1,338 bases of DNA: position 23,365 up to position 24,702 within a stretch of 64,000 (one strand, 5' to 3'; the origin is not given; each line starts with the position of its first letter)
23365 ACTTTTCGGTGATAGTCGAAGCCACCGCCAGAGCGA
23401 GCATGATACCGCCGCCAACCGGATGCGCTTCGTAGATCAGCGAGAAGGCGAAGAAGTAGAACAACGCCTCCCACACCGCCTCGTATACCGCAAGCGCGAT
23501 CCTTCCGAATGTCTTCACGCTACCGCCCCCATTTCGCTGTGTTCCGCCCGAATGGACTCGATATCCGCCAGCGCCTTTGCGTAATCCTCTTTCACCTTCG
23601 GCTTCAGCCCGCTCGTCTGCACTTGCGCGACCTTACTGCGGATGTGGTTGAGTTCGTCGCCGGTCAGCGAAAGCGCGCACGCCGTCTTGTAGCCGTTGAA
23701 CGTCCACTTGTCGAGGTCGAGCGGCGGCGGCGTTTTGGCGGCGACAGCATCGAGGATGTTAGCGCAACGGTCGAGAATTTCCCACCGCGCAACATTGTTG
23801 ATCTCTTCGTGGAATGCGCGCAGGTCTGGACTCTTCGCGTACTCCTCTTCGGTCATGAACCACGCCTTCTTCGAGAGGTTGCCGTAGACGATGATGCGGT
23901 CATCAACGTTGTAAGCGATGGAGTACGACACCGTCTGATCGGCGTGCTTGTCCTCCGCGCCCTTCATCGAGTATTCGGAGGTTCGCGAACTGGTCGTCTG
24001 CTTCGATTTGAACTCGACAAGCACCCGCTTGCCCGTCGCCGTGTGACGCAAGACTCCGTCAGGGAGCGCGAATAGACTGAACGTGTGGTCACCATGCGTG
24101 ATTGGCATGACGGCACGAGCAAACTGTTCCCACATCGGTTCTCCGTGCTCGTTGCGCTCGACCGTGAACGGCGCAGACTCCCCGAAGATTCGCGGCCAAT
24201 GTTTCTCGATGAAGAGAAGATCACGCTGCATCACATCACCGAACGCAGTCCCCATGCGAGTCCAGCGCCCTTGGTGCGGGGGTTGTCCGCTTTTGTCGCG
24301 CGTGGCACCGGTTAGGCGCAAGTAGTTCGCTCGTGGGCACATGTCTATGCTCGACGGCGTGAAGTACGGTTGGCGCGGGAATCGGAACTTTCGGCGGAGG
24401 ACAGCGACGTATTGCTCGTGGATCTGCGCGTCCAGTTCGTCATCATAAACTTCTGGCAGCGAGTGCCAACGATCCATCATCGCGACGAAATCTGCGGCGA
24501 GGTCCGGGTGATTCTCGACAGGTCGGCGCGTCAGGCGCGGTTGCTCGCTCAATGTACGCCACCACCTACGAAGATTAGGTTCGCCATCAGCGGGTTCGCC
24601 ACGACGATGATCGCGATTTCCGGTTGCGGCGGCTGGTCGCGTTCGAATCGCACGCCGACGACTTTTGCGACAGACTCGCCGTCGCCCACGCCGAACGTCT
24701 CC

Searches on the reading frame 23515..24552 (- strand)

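Call 10: search_protein_families(library=phrogs, max_evalue=0.0001, proteins=[window:23515-24552:-])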
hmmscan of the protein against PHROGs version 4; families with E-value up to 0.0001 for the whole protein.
window:23515-24552:- (345 aa): 1 family
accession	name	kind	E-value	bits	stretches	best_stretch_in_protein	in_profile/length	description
phrog_1706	-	DNA, RNA and nucleotide metabolism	3.1e-44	152.6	1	37-337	21-291/293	CRISPR/Cas system associated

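Call 23: search_protein_families(library=pfam, max_evalue=0.01, proteins=[window:23515-24552:-])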
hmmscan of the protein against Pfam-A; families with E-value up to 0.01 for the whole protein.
window:23515-24552:- (345 aa): 0 families
